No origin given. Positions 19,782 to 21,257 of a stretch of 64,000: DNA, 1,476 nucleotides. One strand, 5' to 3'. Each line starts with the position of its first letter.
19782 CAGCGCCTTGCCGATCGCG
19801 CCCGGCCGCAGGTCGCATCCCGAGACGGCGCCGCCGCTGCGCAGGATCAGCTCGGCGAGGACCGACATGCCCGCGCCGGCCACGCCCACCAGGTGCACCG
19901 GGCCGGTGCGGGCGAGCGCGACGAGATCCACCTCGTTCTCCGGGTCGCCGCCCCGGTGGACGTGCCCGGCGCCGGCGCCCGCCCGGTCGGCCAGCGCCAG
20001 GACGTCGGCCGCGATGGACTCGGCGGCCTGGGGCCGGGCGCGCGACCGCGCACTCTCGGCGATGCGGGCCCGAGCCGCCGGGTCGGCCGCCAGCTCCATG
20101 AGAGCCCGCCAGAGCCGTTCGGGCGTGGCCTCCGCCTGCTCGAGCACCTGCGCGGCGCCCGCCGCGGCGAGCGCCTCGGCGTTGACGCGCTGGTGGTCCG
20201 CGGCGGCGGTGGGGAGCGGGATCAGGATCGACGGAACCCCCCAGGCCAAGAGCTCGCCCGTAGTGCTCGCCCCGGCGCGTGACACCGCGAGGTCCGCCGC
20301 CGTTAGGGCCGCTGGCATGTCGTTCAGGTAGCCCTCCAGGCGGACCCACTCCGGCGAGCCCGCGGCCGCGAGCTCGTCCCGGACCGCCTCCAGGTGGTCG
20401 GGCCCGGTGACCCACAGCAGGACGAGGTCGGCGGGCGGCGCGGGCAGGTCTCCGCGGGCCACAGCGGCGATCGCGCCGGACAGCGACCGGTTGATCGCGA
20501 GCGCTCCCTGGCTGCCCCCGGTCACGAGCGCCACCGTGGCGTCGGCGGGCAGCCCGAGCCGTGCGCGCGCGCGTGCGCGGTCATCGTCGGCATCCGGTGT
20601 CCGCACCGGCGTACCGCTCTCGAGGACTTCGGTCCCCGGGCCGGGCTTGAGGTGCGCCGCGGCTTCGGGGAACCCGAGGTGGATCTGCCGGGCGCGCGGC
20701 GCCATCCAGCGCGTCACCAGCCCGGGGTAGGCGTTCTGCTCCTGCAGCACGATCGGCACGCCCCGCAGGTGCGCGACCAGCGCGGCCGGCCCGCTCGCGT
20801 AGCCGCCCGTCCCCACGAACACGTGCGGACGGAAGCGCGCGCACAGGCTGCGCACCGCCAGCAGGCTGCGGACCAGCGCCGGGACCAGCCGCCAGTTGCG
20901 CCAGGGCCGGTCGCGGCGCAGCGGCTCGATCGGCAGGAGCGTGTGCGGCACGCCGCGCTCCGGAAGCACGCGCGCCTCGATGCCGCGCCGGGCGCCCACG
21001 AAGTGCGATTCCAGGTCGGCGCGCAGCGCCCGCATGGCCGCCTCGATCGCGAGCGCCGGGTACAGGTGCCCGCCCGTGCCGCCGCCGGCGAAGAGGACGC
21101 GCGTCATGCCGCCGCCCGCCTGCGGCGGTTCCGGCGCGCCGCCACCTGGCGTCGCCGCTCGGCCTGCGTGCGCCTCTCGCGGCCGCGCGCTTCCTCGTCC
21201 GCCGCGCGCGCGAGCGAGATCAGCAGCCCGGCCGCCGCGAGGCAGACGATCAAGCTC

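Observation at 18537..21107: murG and murC share one uninterrupted reading frame (possible bifunctional MurG-MurC)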

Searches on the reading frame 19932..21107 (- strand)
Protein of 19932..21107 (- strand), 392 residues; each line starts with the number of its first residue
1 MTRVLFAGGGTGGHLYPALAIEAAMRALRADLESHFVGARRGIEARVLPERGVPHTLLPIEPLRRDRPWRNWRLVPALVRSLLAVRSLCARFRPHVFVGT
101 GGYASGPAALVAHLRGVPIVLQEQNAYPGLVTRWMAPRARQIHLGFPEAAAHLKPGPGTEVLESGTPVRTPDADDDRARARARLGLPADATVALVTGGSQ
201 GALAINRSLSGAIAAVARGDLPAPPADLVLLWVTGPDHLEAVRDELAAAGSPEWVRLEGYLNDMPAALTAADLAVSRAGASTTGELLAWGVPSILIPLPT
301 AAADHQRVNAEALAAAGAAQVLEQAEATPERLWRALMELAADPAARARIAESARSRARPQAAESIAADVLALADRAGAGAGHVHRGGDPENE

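Call 46: search_solved_structures(query=window:19932-21107:-, max_evalue=1e-20, show_alignments=3)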
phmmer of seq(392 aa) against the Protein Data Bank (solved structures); distinct sequences matched with E-value up to 1e-20: 3.
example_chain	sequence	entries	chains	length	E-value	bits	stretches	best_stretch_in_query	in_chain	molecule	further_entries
3s2u_A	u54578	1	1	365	8e-47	163.3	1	3-373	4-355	UDP-N-acetylglucosamine--N-acetylmuramyl-(pentapeptide) pyrophosphoryl-undecaprenol N-acet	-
7d1i_A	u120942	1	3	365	1.5e-38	136.1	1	4-365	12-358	UDP-N-acetylglucosamine--N-acetylmuramyl-(pentapeptide) pyrophosphoryl-undecaprenol N-acet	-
1f0k_A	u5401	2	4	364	1e-36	130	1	3-373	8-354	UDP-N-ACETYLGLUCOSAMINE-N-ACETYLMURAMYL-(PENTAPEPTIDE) PYROPHOSPHORYL-UNDECAPRENOL N-ACETY | UDP-N-acetylglucosamine--N-acetylmuramyl-(pentapeptide) pyrophospho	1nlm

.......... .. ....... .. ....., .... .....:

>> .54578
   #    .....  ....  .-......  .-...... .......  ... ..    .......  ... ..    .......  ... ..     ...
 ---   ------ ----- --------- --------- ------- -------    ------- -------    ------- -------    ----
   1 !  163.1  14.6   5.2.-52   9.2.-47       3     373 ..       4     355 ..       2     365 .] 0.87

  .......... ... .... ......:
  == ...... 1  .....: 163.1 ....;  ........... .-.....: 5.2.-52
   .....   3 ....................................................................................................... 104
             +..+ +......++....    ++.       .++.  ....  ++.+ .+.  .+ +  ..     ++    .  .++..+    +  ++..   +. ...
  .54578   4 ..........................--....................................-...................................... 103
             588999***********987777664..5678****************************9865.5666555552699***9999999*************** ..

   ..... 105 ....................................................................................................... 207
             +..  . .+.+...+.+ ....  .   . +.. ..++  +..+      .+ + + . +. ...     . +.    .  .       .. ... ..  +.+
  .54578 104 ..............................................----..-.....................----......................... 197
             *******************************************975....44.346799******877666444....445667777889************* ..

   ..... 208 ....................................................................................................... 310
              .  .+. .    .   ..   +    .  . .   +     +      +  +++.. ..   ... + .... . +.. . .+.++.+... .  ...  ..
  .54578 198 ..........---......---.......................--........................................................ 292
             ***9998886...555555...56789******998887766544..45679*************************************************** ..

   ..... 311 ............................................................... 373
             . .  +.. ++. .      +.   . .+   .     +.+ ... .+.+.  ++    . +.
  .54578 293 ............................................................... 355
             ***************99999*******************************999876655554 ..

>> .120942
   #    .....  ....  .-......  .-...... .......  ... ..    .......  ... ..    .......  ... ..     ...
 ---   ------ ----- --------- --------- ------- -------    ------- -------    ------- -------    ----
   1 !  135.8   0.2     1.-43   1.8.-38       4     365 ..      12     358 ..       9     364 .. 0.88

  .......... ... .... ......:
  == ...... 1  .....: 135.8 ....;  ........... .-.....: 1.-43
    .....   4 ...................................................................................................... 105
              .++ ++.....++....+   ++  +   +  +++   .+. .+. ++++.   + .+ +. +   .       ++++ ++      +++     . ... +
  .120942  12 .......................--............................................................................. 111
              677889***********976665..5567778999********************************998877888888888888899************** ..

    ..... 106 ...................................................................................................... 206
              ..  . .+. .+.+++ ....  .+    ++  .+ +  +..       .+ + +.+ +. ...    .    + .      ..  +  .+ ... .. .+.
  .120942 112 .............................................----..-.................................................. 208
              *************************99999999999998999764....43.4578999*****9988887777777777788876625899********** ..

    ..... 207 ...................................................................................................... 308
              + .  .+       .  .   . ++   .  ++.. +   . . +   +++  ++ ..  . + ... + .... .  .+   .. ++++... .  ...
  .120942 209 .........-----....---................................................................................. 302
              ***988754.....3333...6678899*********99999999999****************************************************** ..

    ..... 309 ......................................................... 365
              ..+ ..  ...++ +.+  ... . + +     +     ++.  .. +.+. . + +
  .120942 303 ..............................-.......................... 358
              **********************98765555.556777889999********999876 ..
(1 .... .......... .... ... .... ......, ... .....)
